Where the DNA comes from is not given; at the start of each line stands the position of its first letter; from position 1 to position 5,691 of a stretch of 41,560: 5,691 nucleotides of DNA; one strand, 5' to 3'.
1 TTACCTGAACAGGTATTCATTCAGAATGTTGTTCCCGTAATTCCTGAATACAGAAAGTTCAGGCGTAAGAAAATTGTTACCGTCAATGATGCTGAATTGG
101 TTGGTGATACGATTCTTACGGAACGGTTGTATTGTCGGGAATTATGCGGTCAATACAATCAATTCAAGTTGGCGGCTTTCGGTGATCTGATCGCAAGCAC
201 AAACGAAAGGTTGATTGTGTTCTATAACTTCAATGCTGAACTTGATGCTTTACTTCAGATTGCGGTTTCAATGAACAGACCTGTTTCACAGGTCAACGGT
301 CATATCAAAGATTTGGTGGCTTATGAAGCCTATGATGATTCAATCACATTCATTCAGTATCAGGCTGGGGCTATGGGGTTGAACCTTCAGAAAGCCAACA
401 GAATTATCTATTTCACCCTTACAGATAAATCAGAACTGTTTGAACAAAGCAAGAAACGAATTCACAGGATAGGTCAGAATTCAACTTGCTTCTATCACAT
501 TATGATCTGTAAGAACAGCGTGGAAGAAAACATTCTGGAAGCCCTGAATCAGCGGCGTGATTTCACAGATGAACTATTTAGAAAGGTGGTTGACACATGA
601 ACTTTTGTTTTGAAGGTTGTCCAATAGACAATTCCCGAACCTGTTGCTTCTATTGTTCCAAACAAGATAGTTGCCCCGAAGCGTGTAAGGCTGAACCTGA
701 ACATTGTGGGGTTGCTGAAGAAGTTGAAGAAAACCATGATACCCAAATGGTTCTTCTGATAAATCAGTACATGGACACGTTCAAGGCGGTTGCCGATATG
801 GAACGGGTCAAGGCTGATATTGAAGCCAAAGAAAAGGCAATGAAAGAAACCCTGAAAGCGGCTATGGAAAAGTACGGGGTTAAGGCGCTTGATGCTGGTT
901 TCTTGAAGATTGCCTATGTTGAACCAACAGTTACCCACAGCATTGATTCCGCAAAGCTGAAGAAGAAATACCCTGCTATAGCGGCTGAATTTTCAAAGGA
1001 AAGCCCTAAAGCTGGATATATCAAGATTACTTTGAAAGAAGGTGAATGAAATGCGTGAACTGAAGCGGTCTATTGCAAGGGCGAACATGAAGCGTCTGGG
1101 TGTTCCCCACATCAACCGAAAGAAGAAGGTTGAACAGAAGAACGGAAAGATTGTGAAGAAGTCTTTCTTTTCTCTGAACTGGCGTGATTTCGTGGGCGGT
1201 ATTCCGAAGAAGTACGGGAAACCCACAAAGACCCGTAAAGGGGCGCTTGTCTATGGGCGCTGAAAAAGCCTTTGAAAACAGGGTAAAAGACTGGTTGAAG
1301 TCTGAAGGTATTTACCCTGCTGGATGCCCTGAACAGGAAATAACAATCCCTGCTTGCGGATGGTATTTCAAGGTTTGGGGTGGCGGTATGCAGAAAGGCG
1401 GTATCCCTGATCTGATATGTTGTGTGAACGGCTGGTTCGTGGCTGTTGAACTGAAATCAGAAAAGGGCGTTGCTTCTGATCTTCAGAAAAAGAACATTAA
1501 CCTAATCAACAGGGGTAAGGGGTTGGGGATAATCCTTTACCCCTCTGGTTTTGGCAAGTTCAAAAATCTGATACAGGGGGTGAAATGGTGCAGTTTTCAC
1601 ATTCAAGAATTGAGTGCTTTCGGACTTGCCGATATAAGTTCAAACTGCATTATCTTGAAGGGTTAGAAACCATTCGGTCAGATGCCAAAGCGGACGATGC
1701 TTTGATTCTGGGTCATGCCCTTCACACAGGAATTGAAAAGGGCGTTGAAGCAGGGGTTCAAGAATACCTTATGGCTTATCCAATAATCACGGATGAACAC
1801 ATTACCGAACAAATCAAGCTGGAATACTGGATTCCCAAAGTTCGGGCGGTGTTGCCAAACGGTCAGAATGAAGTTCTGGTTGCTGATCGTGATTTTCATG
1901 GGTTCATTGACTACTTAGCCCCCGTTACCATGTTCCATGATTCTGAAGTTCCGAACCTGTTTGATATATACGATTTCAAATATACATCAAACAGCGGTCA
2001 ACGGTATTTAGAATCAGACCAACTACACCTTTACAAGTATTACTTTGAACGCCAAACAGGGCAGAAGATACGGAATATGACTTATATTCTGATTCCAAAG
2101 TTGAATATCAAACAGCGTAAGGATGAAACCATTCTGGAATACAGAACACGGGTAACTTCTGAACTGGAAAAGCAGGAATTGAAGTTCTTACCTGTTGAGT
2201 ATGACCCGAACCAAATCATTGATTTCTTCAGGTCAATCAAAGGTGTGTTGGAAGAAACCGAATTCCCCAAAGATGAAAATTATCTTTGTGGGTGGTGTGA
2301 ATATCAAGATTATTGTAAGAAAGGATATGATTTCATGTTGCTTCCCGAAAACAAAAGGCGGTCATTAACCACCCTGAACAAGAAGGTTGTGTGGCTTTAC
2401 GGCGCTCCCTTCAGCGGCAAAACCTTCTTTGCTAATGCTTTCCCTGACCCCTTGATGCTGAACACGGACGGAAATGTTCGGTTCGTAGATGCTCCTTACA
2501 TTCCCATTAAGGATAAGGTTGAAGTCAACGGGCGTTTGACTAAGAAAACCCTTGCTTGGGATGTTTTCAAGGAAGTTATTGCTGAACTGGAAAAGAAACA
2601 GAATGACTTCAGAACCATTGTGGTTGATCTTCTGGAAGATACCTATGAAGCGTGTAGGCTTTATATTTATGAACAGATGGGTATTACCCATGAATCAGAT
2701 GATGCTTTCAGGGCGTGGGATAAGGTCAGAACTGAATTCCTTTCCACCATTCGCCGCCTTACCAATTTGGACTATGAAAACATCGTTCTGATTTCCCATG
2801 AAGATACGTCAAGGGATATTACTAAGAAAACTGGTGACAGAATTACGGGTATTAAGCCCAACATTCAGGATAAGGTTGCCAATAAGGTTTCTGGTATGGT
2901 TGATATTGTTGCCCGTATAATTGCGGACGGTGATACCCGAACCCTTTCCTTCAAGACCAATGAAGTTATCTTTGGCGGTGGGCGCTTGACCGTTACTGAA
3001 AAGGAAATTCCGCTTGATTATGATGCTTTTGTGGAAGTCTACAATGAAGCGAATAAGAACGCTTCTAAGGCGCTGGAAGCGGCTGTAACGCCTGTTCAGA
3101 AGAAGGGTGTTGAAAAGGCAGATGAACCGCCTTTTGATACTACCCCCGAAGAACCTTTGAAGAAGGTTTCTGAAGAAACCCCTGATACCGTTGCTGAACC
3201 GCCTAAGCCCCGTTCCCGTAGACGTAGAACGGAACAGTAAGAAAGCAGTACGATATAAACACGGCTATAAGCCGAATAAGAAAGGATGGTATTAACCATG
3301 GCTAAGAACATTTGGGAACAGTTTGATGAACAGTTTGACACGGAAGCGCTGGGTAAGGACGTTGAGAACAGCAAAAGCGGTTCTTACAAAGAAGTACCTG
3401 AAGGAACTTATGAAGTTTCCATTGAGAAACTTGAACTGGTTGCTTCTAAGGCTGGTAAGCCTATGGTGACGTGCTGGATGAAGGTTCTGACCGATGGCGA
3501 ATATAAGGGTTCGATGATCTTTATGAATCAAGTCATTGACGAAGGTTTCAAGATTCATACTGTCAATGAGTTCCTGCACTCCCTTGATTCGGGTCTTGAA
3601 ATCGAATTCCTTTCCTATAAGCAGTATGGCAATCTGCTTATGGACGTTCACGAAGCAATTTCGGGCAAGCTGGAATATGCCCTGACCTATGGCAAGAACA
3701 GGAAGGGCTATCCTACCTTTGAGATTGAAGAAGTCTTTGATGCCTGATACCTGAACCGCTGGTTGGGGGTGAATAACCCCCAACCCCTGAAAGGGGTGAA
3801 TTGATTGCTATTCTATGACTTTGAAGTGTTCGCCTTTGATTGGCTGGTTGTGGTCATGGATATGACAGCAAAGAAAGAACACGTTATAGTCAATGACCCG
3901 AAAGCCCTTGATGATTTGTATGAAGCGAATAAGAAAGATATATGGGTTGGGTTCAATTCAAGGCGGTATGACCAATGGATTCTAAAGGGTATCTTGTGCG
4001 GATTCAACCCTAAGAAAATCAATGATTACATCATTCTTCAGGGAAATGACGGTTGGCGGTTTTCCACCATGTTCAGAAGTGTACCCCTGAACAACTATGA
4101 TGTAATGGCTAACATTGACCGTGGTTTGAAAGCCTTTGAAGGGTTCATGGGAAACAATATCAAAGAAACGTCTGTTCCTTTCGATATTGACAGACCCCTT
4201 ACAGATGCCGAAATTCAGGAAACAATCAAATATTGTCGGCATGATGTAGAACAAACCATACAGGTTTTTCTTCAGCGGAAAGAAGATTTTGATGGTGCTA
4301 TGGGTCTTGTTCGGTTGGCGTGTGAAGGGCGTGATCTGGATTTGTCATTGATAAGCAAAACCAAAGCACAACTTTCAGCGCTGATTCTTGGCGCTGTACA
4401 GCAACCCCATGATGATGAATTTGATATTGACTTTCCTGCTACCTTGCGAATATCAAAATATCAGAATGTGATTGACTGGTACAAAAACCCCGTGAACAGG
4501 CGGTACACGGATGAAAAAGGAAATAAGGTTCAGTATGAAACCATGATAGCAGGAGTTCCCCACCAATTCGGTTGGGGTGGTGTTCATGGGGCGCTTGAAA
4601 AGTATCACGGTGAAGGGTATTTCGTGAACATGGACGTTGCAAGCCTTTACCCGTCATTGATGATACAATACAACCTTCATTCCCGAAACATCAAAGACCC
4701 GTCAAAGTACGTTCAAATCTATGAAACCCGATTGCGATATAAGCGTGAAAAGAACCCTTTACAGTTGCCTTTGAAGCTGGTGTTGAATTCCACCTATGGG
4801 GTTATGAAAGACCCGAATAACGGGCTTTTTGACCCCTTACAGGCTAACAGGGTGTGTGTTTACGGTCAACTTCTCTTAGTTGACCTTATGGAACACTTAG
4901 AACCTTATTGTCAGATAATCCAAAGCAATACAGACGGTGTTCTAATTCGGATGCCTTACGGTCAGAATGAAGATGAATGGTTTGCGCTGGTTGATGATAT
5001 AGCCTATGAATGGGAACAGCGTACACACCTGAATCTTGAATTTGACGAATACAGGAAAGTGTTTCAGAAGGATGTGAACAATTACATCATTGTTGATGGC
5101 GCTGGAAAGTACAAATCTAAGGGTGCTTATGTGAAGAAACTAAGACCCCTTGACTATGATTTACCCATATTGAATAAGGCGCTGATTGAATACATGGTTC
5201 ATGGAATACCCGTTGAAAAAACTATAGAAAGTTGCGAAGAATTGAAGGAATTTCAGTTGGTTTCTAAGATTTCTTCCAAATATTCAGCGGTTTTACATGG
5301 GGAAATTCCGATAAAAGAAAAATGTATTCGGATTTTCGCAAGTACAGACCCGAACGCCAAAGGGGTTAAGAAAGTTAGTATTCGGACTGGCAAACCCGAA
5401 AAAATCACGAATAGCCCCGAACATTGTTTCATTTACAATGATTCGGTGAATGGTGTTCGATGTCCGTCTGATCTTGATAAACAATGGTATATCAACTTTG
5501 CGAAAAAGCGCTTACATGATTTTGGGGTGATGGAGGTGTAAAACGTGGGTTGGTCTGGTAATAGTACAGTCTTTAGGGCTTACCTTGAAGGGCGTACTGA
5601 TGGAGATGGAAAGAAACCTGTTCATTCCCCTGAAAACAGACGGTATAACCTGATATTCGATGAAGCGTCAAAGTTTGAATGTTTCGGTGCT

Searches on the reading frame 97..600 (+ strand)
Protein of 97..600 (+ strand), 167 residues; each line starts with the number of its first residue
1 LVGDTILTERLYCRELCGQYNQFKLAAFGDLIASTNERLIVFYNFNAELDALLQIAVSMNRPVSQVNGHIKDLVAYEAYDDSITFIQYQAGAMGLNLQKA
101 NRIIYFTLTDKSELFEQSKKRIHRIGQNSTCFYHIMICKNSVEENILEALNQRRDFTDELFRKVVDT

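Call 12: search_protein_families(library=phrogs, proteins=[window:97-600:+], max_evalue=0.001)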
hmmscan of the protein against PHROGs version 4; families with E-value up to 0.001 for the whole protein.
window:97-600:+ (167 aa): 3 families
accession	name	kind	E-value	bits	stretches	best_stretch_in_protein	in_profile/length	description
phrog_62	-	DNA, RNA and nucleotide metabolism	2.6e-40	138.9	1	9-164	964-1136/1881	DNA helicase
phrog_11354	-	unknown function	2.7e-12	47.4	1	80-162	23-106/116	-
phrog_29996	-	unknown function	1.5e-05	24.2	1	78-156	1081-1159/1189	-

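Call 13: search_protein_families(library=pfam, proteins=[window:97-600:+], max_evalue=0.01)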
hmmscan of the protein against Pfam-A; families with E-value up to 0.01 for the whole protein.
window:97-600:+ (167 aa): 1 family
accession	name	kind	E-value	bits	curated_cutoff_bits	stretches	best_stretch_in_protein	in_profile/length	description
PF00271.37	Helicase_C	-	1.6e-07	32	23.5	1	25-126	3-110/110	Helicase conserved C-terminal domain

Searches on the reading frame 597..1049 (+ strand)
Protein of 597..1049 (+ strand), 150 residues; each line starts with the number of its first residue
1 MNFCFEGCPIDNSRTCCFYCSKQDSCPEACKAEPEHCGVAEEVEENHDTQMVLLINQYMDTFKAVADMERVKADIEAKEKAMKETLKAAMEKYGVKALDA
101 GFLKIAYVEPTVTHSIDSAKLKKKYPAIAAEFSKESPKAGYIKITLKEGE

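Call 12: search_protein_families(library=phrogs, proteins=[window:597-1049:+], max_evalue=0.001)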
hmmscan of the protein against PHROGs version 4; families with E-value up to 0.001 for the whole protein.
window:597-1049:+ (150 aa): 3 families
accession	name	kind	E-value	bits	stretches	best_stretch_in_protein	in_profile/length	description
phrog_6244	-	unknown function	3.4e-27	96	1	53-148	12-107/107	-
phrog_434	-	DNA, RNA and nucleotide metabolism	1.1e-09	39.1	1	48-148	265-365/372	RecE-like recombination exonuclease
phrog_253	-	DNA, RNA and nucleotide metabolism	0.00013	22.9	1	68-150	71-150/169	Mu Gam-like end protection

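Call 13: search_protein_families(library=pfam, proteins=[window:597-1049:+], max_evalue=0.01)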
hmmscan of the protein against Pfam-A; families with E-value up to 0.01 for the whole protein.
window:597-1049:+ (150 aa): 1 family
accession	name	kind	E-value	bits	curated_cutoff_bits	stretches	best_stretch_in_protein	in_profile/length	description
PF05565.16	Sipho_Gp157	-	0.0012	19.3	28.6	1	66-150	64-146/162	Siphovirus Gp157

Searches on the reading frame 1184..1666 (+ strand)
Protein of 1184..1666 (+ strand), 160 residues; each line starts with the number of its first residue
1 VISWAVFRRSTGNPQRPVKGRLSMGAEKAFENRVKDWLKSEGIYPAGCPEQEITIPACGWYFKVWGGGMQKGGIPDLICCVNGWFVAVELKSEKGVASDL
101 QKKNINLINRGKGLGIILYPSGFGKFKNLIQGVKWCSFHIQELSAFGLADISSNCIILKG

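Call 12: search_protein_families(library=phrogs, proteins=[window:1184-1666:+], max_evalue=0.001)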
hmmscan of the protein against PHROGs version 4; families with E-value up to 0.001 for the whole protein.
window:1184-1666:+ (160 aa): 1 family
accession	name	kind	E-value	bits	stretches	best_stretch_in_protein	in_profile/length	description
phrog_93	-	DNA, RNA and nucleotide metabolism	6.8e-17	62.3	1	19-160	346-470/613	endonuclease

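Call 13: search_protein_families(library=pfam, proteins=[window:1184-1666:+], max_evalue=0.01)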
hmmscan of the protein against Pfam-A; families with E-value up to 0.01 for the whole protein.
window:1184-1666:+ (160 aa): 0 families

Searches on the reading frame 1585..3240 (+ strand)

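Call 12: search_protein_families(library=phrogs, proteins=[window:1585-3240:+], max_evalue=0.001)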
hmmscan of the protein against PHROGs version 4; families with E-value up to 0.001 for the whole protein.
window:1585-3240:+ (551 aa): 5 families
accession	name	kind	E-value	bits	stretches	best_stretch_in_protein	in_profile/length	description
phrog_8097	-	DNA, RNA and nucleotide metabolism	4.6e-241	802.7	1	2-536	1-532/598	exonuclease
phrog_124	-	DNA, RNA and nucleotide metabolism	4.6e-34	119.4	1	249-530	25-307/382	Sak4-like ssDNA annealing protein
phrog_69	-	DNA, RNA and nucleotide metabolism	3.1e-10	40.7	1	4-252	90-331/501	exonuclease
phrog_1218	-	DNA, RNA and nucleotide metabolism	2.4e-05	24.8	1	4-52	10-55/364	exonuclease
phrog_2872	-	DNA, RNA and nucleotide metabolism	0.00015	22.4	1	319-460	50-180/219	Sak4-like ssDNA annealing protein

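Call 13: search_protein_families(library=pfam, proteins=[window:1585-3240:+], max_evalue=0.01)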
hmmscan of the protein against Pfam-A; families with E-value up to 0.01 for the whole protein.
window:1585-3240:+ (551 aa): 2 families
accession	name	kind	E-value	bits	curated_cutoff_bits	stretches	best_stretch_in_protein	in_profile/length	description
PF13479.12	AAA_24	-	3.3e-45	154.8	27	1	266-468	2-195/195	AAA domain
PF12705.13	PDDEXK_1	-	1.7e-18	67.9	22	1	3-245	1-247/247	PD-(D/E)XK nuclease superfamily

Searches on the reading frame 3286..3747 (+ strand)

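Call 12: search_protein_families(library=phrogs, proteins=[window:3286-3747:+], max_evalue=0.001)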
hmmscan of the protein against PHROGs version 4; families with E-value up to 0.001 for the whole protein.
window:3286-3747:+ (153 aa): 5 families
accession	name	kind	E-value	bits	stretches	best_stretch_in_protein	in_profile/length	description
phrog_7778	-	DNA, RNA and nucleotide metabolism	5.4e-55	186.6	1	7-152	4-160/162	single strand DNA binding protein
phrog_378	-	DNA, RNA and nucleotide metabolism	2.7e-08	35.2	1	27-97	8-84/163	single strand DNA binding protein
phrog_2300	-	unknown function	2.3e-05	25.3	1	23-84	30-97/347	-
phrog_9460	-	other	0.00074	20.3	1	38-106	34-104/235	methyltransferase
phrog_13350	-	unknown function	0.00084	19.9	0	31-81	17-67/302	-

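Call 13: search_protein_families(library=pfam, proteins=[window:3286-3747:+], max_evalue=0.01)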
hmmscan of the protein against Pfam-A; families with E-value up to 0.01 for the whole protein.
window:3286-3747:+ (153 aa): 1 family
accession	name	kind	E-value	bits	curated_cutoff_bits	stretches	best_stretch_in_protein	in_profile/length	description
PF05037.18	DUF669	-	4.1e-08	33.9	21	1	26-84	3-62/138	Protein of unknown function (DUF669)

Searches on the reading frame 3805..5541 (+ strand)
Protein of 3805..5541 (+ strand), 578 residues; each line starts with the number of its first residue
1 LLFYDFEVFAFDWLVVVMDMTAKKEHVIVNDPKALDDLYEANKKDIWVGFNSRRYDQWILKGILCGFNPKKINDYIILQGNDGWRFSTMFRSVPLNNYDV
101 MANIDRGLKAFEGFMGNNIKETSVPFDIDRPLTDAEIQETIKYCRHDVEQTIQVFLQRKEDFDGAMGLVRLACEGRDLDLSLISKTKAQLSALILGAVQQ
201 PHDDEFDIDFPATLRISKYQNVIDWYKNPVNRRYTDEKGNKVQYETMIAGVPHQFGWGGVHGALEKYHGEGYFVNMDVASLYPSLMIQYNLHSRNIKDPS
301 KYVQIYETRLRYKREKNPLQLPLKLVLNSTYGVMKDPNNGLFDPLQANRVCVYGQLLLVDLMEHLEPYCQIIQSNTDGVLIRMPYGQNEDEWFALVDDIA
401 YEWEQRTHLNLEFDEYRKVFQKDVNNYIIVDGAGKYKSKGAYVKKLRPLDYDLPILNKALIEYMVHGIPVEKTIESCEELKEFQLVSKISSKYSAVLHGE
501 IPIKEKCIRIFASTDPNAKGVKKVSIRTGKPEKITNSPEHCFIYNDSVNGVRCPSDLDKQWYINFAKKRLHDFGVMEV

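Call 12: search_protein_families(library=phrogs, proteins=[window:3805-5541:+], max_evalue=0.001)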
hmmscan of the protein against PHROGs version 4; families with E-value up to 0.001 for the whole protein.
window:3805-5541:+ (578 aa): 6 families
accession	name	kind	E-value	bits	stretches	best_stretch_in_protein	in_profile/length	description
phrog_1252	-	DNA, RNA and nucleotide metabolism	9e-172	574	1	1-576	54-654/663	DNA polymerase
phrog_18505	-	DNA, RNA and nucleotide metabolism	1.3e-20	74.9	1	304-490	22-206/349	DNA polymerase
phrog_4210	-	DNA, RNA and nucleotide metabolism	6.8e-18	64.9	1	2-315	723-997/1304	DNA polymerase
phrog_262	-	DNA, RNA and nucleotide metabolism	4.9e-12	45.7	1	315-389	508-592/856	DNA polymerase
phrog_11768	-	DNA, RNA and nucleotide metabolism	2.5e-07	30.6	1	304-387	401-491/647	DNA polymerase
phrog_34803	-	unknown function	1.7e-06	28.8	1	373-493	9-125/244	-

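Call 13: search_protein_families(library=pfam, proteins=[window:3805-5541:+], max_evalue=0.01)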
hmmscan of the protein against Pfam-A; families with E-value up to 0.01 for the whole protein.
window:3805-5541:+ (578 aa): 1 family
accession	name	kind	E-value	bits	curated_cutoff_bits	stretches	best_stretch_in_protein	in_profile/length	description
PF00136.26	DNA_pol_B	-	8.4e-05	22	23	0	272-292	59-79/453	DNA polymerase family B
